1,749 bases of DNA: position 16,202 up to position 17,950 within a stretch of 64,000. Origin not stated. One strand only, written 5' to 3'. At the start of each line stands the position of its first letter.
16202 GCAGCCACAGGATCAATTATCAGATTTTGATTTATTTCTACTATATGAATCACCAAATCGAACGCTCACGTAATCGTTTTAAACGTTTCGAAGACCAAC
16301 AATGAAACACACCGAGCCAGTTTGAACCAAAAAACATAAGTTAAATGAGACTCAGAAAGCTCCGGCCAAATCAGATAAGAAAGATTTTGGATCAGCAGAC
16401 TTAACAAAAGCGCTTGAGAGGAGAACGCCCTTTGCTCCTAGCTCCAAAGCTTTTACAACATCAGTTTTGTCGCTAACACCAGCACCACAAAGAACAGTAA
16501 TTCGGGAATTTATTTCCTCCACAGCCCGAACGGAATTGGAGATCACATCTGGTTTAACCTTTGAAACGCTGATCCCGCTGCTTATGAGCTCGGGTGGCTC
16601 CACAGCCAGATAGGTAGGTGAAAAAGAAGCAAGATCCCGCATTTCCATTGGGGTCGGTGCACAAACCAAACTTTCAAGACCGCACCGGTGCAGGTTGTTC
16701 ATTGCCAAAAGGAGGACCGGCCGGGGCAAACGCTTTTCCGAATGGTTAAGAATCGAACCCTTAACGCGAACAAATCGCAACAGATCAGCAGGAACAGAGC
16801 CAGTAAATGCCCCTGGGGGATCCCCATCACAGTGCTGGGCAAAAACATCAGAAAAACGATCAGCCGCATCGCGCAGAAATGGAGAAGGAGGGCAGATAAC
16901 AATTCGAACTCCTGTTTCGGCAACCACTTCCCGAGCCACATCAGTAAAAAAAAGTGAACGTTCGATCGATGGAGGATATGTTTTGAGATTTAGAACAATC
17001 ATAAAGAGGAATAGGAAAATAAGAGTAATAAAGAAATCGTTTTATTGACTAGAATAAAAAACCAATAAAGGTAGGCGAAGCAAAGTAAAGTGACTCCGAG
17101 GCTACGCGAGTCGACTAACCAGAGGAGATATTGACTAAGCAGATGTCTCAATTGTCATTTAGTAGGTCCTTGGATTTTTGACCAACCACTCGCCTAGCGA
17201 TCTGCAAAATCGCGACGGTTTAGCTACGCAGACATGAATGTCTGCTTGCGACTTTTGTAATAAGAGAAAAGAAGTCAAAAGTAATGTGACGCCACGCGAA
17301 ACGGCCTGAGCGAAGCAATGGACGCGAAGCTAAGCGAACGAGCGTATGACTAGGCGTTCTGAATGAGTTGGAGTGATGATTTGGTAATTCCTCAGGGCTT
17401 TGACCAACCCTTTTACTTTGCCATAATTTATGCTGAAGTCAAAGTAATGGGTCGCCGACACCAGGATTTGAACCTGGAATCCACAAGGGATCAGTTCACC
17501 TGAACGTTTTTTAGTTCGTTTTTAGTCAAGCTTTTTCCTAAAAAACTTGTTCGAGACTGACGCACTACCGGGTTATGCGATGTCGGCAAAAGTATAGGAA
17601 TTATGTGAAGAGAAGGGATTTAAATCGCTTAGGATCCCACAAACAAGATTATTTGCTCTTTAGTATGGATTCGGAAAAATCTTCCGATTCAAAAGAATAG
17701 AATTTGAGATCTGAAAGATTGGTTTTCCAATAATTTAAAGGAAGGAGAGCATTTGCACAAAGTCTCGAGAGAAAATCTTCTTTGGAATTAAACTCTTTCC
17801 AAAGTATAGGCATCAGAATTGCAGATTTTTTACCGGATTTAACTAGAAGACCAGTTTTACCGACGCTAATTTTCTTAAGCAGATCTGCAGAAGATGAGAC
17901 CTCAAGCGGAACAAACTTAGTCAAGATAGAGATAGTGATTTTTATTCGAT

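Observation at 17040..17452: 400-nt hairpin-rich non-coding region between tRNA-Ser and a GC-rich tpiA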

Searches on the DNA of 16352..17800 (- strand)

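Call 4: search_rna_families(source=window, start=16800, end=17800, threshold=evalue, max_evalue=10, show_alignments=4)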
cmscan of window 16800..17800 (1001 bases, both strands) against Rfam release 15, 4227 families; matches with E-value up to 10: 6.
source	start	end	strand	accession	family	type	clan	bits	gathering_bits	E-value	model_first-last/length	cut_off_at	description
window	17453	17587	-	RF00005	tRNA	Gene; tRNA;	CL00001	42.7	29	1.6e-07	1-71/71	no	tRNA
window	16914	16990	-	RF02125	JPX_2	Gene; lncRNA;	-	23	48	0.039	1-69/69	no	JPX transcript, XIST activator conserved region 2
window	17367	17408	+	RF00186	SNORD101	Gene; snRNA; snoRNA; CD-box;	CL00074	18.1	47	1.7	1-73/73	no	Small nucleolar RNA SNORD101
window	17368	17407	+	RF00610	SNORD110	Gene; snRNA; snoRNA; CD-box;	CL00076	17.9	64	1.6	1-71/71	no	Small nucleolar RNA SNORD110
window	17668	17743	-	RF01163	snoR64a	Gene; snRNA; snoRNA; CD-box;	-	16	45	9.7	1-77/77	no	Small nucleolar RNA snoR64a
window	17322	17400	+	RF00288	snoZ30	Gene; snRNA; snoRNA; CD-box;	-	15.4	50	7.5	1-97/97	no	Z30 small nucleolar RNA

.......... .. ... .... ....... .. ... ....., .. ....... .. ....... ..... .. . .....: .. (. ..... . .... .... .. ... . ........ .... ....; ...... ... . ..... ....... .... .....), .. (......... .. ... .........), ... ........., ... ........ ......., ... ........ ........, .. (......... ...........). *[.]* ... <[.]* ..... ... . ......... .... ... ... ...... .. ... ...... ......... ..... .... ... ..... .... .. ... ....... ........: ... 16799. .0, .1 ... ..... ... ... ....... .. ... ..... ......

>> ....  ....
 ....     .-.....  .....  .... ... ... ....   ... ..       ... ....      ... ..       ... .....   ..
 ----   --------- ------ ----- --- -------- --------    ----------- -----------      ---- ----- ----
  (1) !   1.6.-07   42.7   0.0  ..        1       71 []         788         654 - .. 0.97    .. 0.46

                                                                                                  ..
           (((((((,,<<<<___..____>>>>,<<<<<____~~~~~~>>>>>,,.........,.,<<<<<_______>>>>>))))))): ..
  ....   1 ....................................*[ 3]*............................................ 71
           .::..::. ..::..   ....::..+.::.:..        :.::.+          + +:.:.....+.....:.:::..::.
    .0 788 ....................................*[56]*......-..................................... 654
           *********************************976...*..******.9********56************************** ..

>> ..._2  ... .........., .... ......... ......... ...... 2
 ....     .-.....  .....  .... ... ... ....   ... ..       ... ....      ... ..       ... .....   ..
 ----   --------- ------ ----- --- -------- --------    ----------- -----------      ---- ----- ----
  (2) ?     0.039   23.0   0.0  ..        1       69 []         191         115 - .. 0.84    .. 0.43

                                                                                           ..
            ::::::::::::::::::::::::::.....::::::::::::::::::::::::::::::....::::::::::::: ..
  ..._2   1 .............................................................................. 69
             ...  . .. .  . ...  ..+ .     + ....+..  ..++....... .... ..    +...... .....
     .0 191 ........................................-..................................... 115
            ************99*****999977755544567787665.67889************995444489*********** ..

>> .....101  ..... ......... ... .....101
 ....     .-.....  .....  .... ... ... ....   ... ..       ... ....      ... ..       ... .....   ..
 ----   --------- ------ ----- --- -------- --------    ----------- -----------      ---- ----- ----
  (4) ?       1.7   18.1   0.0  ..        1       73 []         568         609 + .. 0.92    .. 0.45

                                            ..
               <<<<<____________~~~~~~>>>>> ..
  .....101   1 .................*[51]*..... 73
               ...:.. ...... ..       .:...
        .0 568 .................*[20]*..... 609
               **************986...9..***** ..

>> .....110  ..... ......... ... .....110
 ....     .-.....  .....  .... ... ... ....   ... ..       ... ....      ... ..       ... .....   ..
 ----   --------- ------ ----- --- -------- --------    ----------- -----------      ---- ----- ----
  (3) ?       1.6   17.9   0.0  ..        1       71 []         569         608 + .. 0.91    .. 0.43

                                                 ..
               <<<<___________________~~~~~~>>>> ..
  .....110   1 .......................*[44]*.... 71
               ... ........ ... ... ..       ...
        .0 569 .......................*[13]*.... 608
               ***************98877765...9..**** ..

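Call 18: search_rna_families(sources=[L001, L003, L006, L008], threshold=gathering)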
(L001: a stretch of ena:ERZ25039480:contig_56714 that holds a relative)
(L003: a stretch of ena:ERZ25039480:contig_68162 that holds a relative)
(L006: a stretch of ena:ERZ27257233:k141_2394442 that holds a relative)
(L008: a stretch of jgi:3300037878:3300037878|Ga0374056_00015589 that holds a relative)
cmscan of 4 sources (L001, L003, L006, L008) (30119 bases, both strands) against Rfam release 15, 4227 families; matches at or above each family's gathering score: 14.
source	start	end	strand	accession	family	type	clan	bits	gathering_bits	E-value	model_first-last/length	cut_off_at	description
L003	5329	5401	+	RF00005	tRNA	Gene; tRNA;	CL00001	70.5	29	1.1e-13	1-71/71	no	tRNA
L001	3664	3736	-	RF00005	tRNA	Gene; tRNA;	CL00001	67.4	29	7.9e-13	1-71/71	no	tRNA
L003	5234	5307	+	RF00005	tRNA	Gene; tRNA;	CL00001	66.1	29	1.8e-12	1-71/71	no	tRNA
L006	5656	5729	+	RF00005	tRNA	Gene; tRNA;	CL00001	64.4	29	5e-12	1-71/71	no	tRNA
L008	3198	3271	+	RF00005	tRNA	Gene; tRNA;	CL00001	64.4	29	5e-12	1-71/71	no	tRNA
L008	3353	3475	+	RF00005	tRNA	Gene; tRNA;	CL00001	56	29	1.1e-09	1-71/71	no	tRNA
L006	5811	5934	+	RF00005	tRNA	Gene; tRNA;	CL00001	55.9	29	1.1e-09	1-71/71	no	tRNA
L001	3813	3895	-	RF00005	tRNA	Gene; tRNA;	CL00001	53.6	29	4.7e-09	1-71/71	no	tRNA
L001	4689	4816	+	RF00005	tRNA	Gene; tRNA;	CL00001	53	29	7.1e-09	1-71/71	no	tRNA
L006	6489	6561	+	RF00005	tRNA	Gene; tRNA;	CL00001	50.8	29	2.8e-08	1-71/71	no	tRNA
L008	4065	4137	+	RF00005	tRNA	Gene; tRNA;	CL00001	50.8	29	2.8e-08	1-71/71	no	tRNA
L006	3105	3222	+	RF00005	tRNA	Gene; tRNA;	CL00001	40.8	29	1.6e-05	1-71/71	no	tRNA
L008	647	764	+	RF00005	tRNA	Gene; tRNA;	CL00001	40.8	29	1.6e-05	1-71/71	no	tRNA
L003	3852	3961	-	RF00005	tRNA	Gene; tRNA;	CL00001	40.3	29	2.2e-05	1-71/71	no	tRNA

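Call 54: search_rna_families(sources=[L022, L023, L025], threshold=gathering)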
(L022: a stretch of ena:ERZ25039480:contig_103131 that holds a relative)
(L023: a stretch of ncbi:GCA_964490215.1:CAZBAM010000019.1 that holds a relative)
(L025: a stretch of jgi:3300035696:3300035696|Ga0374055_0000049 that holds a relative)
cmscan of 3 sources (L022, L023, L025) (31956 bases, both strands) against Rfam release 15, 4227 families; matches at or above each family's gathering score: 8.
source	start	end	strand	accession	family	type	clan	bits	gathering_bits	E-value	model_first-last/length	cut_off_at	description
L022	5689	5762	-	RF00005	tRNA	Gene; tRNA;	CL00001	66.1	29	1.9e-12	1-71/71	no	tRNA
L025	4861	4942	-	RF00005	tRNA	Gene; tRNA;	CL00001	59.1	29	1.5e-10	1-71/71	no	tRNA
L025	6025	6144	+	RF00005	tRNA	Gene; tRNA;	CL00001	55.6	29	1.5e-09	1-71/71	no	tRNA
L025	8674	8746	-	RF00005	tRNA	Gene; tRNA;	CL00001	55.4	29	1.6e-09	1-71/71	no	tRNA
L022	7401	7523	+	RF00005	tRNA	Gene; tRNA;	CL00001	52.8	29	8.4e-09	1-71/71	no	tRNA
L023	8642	8816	+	RF00005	tRNA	Gene; tRNA;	CL00001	50.7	29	3.3e-08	1-71/71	no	tRNA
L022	1303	1411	+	RF00005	tRNA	Gene; tRNA;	CL00001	42.7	29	5.1e-06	1-71/71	no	tRNA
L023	4829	4945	+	RF00005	tRNA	Gene; tRNA;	CL00001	40.4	29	2.2e-05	1-71/71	no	tRNA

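Call 59: search_dna_similar(query=window:17040-17452:+, collection=plasmids, mode=distant, max_evalue=0.1, max_rows=8)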
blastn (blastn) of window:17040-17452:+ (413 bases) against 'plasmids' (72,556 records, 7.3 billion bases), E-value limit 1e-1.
No match.

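Call 60: search_dna_similar(query=window:17040-17452:+, collection=phages, mode=distant, max_evalue=0.1, max_rows=8)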
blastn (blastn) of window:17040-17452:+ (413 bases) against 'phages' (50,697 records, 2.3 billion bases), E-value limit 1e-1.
No match.

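Call 83: build_rna_model(alignment_id=A3)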
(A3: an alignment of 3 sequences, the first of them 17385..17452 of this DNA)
Model R1 built from alignment A3 (3 sequences, 77 columns); structure: RNAalifold consensus.
model positions 71; base pairs 13; branch points 1; effective number of sequences 2.36; information 0.794 bits per position. Calibrated on 0.2 Mb of random sequence (short: E-values are rough).
structure used (alignment columns):
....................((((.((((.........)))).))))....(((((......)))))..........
